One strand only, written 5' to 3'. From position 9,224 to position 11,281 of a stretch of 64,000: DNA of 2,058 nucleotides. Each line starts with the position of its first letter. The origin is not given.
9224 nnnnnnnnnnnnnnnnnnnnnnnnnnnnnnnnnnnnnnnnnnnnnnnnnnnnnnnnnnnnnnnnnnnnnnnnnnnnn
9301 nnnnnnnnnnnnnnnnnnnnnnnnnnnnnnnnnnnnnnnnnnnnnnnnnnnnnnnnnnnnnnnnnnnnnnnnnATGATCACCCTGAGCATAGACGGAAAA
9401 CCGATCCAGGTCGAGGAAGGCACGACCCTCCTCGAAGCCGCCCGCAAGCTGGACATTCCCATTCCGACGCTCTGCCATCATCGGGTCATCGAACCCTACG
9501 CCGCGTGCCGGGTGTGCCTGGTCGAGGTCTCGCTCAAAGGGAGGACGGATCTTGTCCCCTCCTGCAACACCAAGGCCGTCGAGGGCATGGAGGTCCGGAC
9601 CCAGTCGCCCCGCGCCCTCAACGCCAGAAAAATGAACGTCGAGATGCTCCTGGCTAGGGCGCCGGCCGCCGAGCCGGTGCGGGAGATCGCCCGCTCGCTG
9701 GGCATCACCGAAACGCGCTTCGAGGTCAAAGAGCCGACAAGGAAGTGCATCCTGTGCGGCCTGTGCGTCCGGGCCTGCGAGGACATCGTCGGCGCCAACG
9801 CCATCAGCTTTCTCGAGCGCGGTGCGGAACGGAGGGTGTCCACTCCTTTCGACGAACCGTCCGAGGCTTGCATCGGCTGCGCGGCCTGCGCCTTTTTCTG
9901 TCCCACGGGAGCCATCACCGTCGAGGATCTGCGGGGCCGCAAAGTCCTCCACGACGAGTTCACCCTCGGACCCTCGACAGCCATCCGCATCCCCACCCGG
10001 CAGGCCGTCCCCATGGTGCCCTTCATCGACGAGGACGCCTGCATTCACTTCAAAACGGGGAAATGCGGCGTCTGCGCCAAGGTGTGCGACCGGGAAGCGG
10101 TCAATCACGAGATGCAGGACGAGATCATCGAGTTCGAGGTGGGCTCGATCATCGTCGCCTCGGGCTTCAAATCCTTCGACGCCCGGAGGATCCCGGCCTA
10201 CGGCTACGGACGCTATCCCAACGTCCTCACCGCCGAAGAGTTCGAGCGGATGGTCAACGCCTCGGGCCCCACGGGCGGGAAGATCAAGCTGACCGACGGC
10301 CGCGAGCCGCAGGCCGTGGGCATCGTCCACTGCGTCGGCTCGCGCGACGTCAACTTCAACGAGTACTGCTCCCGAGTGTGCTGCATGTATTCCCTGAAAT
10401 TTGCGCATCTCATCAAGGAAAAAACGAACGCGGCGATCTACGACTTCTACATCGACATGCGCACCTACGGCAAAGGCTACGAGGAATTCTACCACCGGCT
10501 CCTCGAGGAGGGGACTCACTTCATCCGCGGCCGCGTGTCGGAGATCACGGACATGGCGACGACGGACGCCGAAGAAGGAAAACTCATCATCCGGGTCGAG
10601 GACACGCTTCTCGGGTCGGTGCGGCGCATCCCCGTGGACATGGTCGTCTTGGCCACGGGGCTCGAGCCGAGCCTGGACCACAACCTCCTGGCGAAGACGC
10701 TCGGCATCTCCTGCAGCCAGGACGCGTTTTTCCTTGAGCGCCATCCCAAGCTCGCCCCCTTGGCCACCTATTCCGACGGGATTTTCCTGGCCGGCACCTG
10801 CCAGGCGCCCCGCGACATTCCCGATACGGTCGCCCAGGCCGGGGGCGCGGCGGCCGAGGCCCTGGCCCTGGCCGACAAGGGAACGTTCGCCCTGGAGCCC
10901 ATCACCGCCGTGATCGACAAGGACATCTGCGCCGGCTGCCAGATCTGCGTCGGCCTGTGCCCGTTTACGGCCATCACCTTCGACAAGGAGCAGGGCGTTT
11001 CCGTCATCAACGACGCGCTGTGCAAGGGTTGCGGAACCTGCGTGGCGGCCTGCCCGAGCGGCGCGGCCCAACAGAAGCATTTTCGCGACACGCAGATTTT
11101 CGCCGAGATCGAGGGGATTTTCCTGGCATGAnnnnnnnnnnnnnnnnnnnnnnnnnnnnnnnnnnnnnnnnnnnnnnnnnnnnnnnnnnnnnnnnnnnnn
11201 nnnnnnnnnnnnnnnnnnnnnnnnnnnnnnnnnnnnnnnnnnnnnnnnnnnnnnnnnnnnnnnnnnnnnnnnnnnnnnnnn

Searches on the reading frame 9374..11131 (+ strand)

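Call 16: search_protein_families(library=pfam, proteins=[window:9374-11131:+], max_evalue=0.001)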
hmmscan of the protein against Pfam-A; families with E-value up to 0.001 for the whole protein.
window:9374-11131:+ (585 aa): 14 families
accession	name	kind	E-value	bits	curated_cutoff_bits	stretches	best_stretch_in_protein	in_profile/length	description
PF13510.11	Fer2_4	-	2e-20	73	22.8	1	1-78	3-81/82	2Fe-2S iron-sulfur cluster binding domain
PF12838.12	Fer4_7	-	1.8e-19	70.4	27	3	124-180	1-52/52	4Fe-4S dicluster domain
PF00037.32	Fer4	-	5.7e-19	67.5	21.1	2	544-564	2-22/24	4Fe-4S binding domain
PF13237.11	Fer4_10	-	4.1e-16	59.1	25.5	2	513-561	3-53/53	4Fe-4S dicluster domain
PF14697.11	Fer4_21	-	5.5e-16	58.9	35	2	512-562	1-53/59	4Fe-4S dicluster domain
PF12837.12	Fer4_6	-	1.3e-12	47.5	25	1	543-564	2-23/24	4Fe-4S binding domain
PF13187.11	Fer4_9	-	5.1e-12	46.1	27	2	519-564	2-51/52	4Fe-4S dicluster domain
PF12797.12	Fer4_2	-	3.6e-11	42.7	24.5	1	544-562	4-22/22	4Fe-4S binding domain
PF13484.11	Fer4_16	-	2.2e-10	41.6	30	0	166-239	2-64/66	4Fe-4S double cluster binding domain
PF13534.11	Fer4_17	-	1.7e-07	32.1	22.2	0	117-136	38-57/61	4Fe-4S dicluster domain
PF25160.1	LdpA_Fe-S-bd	-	3.1e-07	30.5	27.6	1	523-567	7-45/49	LdpA Fe-S cluster-binding domain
PF07992.20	Pyr_redox_2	-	3.7e-05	23.7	26.1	1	371-490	187-288/291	Pyridine nucleotide-disulphide oxidoreductase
PF13183.11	Fer4_8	-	0.00035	21.5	27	0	123-179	3-67/68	4Fe-4S dicluster domain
PF22117.2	Fer4_Nqo3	-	0.00085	19.9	27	1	119-182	5-67/67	NADH-quinone oxidoreductase subunit 3, ferredoxin-like domain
